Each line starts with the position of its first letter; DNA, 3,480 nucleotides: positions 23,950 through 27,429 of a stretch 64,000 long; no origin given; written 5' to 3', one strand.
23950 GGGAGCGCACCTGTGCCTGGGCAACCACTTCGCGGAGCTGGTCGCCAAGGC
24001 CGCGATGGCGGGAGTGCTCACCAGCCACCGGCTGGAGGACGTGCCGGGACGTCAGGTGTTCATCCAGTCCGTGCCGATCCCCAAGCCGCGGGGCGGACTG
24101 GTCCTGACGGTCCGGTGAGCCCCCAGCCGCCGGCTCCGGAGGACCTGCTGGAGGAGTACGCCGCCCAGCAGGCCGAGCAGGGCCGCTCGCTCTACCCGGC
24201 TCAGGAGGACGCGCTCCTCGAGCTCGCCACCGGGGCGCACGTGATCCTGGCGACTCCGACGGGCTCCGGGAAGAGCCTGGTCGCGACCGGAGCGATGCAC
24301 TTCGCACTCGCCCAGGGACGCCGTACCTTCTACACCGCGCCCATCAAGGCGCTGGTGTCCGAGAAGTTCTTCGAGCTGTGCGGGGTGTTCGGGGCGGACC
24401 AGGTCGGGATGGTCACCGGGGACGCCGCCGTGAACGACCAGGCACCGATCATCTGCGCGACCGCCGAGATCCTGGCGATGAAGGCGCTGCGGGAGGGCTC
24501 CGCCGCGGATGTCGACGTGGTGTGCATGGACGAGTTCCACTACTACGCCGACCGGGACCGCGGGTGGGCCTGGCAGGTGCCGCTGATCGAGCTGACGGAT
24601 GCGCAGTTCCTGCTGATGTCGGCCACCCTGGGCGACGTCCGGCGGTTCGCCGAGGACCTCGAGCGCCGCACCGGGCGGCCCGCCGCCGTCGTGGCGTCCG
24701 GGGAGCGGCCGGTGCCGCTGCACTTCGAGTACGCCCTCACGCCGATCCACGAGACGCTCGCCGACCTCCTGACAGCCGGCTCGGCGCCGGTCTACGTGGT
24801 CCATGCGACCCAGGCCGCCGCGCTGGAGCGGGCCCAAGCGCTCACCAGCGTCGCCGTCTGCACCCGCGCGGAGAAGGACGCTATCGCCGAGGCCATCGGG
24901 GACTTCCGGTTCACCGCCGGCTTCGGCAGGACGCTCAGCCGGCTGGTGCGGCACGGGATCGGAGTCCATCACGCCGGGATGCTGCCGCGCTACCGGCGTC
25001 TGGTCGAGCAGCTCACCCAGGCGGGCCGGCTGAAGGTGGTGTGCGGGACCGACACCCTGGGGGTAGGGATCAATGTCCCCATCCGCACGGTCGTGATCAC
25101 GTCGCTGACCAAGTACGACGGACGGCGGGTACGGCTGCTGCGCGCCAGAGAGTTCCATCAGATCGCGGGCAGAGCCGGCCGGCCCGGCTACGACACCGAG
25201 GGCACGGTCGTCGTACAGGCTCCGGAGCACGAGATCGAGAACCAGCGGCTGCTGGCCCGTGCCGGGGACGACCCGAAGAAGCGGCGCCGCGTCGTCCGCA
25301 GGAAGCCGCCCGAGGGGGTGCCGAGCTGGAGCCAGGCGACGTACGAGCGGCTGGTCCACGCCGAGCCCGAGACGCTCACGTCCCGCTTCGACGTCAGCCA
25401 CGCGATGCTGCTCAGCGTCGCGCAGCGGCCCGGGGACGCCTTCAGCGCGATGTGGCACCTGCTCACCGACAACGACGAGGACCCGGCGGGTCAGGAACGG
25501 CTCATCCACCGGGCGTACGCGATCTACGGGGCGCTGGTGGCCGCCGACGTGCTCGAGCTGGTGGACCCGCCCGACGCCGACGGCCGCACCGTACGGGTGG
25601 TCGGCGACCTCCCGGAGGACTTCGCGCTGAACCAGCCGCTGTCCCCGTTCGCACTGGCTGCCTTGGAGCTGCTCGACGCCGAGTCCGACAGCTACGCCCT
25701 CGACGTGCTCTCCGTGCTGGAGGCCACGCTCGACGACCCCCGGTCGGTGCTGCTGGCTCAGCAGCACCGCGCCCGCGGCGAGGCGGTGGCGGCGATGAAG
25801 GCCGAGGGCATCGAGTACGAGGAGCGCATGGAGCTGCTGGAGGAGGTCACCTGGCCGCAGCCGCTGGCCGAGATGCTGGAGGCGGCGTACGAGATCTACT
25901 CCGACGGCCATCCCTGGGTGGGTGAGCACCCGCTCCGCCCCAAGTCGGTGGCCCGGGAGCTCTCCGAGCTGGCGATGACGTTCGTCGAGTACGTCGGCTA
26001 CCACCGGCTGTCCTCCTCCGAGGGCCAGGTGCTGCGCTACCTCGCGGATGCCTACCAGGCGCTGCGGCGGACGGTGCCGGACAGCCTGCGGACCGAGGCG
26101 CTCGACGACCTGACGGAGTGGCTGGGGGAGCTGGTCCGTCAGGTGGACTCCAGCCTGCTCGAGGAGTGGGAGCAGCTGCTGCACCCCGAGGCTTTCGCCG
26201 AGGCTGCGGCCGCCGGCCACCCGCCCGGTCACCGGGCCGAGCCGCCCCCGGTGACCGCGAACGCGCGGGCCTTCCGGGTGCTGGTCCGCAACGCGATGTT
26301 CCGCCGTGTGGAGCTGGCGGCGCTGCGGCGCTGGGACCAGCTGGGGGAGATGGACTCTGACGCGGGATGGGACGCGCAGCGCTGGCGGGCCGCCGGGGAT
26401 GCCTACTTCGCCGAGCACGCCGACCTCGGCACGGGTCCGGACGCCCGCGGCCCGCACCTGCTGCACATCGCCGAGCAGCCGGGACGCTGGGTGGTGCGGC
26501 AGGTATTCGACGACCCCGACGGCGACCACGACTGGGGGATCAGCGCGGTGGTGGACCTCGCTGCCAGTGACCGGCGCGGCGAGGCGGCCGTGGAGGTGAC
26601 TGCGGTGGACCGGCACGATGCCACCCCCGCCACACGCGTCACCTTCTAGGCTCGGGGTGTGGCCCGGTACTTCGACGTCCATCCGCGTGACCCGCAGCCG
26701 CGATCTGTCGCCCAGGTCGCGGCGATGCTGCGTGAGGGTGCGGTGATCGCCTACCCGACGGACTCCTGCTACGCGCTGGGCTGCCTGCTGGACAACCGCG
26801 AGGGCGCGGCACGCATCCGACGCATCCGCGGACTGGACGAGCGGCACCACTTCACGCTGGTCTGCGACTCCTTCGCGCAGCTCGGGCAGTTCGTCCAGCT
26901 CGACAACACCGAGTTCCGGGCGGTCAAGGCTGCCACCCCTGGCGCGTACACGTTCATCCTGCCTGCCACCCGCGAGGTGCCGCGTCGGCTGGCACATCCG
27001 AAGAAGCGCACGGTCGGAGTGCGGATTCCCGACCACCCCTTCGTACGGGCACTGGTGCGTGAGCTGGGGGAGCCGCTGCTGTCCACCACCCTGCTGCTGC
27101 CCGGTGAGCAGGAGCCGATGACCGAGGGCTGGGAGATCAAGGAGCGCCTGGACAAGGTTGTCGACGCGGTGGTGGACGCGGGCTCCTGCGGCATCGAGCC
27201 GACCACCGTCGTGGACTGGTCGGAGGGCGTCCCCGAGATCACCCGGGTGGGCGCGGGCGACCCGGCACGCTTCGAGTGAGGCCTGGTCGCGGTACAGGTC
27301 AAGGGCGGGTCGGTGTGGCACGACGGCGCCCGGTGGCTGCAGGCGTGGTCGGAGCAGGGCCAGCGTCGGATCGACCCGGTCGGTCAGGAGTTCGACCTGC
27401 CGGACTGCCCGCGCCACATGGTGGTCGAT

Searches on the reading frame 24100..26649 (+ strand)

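Call 51: search_protein_families(library=pfam, max_evalue=0.01, proteins=[window:24100-26649:+])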
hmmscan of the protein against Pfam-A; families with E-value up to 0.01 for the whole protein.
window:24100-26649:+ (849 aa): 5 families
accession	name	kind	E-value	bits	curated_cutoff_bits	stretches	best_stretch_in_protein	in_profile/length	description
PF12029.13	DUF3516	-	1e-203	678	25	1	374-836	1-464/464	Domain of unknown function (DUF3516)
PF00270.35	DEAD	-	8.6e-17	61.8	26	1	33-180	2-164/167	DEAD/DEAH box helicase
PF22527.2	DEXQc_Suv3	-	3e-08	33.8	27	1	51-165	19-121/154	DEXQ-box helicase domain of Suv3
PF04851.21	ResIII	-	2.2e-07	31.4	22.5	1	31-177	4-162/164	Type III restriction enzyme, res subunit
PF00271.37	Helicase_C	-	2.5e-07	31.4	23.5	1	284-363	39-110/110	Helicase conserved C-terminal domain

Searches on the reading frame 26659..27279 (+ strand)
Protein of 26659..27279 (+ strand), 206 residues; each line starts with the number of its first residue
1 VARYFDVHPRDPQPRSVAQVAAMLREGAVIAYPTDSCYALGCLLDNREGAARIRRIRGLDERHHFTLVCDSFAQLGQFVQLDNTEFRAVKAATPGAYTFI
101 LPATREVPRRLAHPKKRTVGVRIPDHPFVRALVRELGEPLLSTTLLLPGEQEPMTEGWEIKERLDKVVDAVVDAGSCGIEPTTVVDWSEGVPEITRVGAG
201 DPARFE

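Call 7: search_protein_families(library=pfam, max_evalue=0.1, proteins=[window:26659-27279:+])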
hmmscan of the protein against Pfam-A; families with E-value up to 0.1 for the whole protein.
window:26659-27279:+ (206 aa): 2 families
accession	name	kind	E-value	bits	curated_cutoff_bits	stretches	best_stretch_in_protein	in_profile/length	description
PF01300.24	Sua5_yciO_yrdC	-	1e-45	155.9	25.1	1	23-198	2-178/178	Telomere recombination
PF21556.3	AceES-2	-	0.09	14.3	27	0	3-49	40-84/102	Excretory-secretory protein 2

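Call 8: search_protein_families(library=ncbifam, max_evalue=0.1, proteins=[window:26659-27279:+])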
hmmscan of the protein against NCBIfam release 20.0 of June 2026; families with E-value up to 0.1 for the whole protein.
window:26659-27279:+ (206 aa): 3 families
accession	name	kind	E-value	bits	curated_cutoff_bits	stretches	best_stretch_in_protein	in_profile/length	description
TIGR00057.1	TIGR00057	equivalog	5.2e-52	176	123.2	1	7-200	1-193/202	L-threonylcarbamoyladenylate synthase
NF007919.1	PRK10634.1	equivalog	1.1e-23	83.6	175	1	21-186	2-168/176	L-threonylcarbamoyladenylate synthase type 1 TsaC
TIGR00143.1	hypF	equivalog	0.00027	19.2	466.1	1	16-170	193-344/741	carbamoyltransferase HypF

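Call 15: find_encoding_contigs(protein=window:26659-27279:+, flank=10000, max_places=10)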
Protein window:26659-27279:+ (206 aa): no gene with exactly this product is on record in the collection.

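Call 16: find_homologous_proteins(query=window:26659-27279:+, max_evalue=1e-60)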
Query window:26659-27279:+ (206 aa): 7965 proteins with E <= 1e-60 among 8000 candidates; the best 120 are listed.
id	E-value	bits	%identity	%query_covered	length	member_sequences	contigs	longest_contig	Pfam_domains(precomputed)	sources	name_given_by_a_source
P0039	3.6e-119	414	100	89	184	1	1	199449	PF01300.25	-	-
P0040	2.2e-115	401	96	89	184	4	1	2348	PF01300.25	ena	-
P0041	3.2e-112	391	82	100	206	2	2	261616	PF01300.25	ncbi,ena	-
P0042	1.4e-111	389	82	100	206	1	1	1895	PF01300.25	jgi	jgi:tRNA threonylcarbamoyl adenosine modification protein (Sua5/YciO/YrdC/YwlC family)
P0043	1.6e-111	389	81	100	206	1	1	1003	PF01300.25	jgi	jgi:tRNA threonylcarbamoyl adenosine modification protein (Sua5/YciO/YrdC/YwlC family)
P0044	4.3e-111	387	81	100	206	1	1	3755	PF01300.25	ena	-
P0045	6.3e-111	387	81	100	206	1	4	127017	PF01300.25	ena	-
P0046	6.3e-111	387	82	100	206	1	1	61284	PF01300.25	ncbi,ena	-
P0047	8.4e-111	386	81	100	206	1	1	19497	PF01300.25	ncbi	ncbi:MAG: L-threonylcarbamoyladenylate synthase [Nocardioides sp.]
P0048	9.4e-111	386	81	100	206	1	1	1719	PF01300.25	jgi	jgi:tRNA threonylcarbamoyl adenosine modification protein (Sua5/YciO/YrdC/YwlC family)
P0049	1.0e-110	386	80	100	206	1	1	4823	PF01300.25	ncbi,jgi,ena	-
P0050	1.1e-110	386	81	100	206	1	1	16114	PF01300.25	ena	-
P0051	1.1e-110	386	81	100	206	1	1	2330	PF01300.25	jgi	jgi:tRNA threonylcarbamoyl adenosine modification protein (Sua5/YciO/YrdC/YwlC family)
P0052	1.7e-110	385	81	100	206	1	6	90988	PF01300.25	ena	-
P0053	2.0e-110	385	80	100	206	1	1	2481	PF01300.25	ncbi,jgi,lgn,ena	-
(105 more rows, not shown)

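Call 17: find_encoding_contigs(protein=P0040, flank=10000, max_places=6)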
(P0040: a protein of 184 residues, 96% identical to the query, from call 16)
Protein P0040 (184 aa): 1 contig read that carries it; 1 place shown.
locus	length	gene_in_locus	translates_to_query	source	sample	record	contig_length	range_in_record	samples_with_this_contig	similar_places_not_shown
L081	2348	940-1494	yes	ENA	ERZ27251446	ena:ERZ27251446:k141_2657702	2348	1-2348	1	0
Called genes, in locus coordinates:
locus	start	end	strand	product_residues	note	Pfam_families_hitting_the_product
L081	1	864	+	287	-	?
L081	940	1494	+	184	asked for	PF01300:Sua5_yciO_yrdC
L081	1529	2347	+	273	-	?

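Call 18: find_encoding_contigs(protein=P0041, flank=10000, max_places=4)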
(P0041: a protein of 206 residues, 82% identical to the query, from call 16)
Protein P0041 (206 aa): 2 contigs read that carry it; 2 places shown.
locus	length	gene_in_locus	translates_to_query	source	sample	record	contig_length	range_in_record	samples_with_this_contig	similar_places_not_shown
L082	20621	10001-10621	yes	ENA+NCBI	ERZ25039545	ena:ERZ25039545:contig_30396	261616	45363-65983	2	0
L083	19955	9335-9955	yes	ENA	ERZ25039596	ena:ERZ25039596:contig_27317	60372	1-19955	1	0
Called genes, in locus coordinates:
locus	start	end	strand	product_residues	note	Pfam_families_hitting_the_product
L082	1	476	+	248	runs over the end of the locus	PF21948:LplA-B_cat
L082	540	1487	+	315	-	PF00005:ABC_tran, PF13304:AAA_21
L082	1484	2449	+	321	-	-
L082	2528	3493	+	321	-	PF16881:LIAS_N (weak), PF04055:Radical_SAM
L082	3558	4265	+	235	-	PF13829:DUF4191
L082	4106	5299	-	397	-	-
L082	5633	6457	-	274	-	PF07161:LppX_LprAFG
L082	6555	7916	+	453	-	PF01266:DAO, PF01593:Amino_oxidase, PF13450:NAD_binding_8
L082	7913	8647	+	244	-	PF07103:DUF1365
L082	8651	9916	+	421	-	PF02353:CMAS, PF13489:Methyltransf_23, PF08241:Methyltransf_11, PF08242:Methyltransf_12, PF13649:Methyltransf_25, PF13847:Methyltransf_31 (weak)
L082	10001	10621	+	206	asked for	PF01300:Sua5_yciO_yrdC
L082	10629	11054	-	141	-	PF06271:RDD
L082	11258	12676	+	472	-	PF03951:Gln-synt_N, PF00120:Gln-synt_C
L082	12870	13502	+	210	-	PF14378:PAP2_3 (weak), PF01569:PAP2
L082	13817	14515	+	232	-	PF00072:Response_reg, PF00486:Trans_reg_C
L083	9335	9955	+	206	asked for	PF01300:Sua5_yciO_yrdC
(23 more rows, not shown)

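Call 19: find_encoding_contigs(protein=P0039, flank=10000, max_places=4)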
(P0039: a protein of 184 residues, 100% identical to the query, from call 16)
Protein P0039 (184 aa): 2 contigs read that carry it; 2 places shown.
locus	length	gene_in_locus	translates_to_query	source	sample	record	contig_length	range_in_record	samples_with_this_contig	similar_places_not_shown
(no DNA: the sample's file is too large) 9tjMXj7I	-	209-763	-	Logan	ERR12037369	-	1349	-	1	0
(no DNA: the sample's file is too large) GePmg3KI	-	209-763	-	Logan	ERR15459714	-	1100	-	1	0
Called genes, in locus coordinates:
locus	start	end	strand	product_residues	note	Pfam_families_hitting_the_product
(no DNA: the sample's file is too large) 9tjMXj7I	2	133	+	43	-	?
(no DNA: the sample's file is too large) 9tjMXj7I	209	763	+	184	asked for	PF01300:Sua5_yciO_yrdC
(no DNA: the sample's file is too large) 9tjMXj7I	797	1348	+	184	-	?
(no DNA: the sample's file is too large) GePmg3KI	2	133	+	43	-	?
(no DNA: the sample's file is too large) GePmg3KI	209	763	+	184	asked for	PF01300:Sua5_yciO_yrdC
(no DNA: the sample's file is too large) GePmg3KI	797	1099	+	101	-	?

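Call 23: search_protein_families(library=padloc, max_evalue=0.01, proteins=[L081:1529-2347:+])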
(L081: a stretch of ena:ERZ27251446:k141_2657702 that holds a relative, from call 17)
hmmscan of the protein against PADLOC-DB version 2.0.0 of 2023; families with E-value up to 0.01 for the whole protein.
L081:1529-2347:+ (273 aa): 3 families
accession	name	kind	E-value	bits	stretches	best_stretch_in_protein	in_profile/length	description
PDLC03813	RTasNERD-Hel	-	1.6e-20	71.7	1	3-269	3-270/519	DRT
PDLC01087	C3a187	-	1.8e-08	31.7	1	225-272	213-259/559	NERD+UvrD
PDLC02350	AbiO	-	0.006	13.4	1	209-256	179-225/468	AbiO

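Call 24: search_protein_families(library=pfam, max_evalue=0.01, proteins=[L081:1529-2347:+])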
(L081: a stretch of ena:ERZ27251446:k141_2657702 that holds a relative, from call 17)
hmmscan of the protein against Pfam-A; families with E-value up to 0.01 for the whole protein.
L081:1529-2347:+ (273 aa): 1 family
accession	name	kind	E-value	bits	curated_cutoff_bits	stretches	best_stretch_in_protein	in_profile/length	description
PF08378.17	NERD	-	5.2e-10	40.2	22.1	1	15-109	5-96/111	Nuclease-related domain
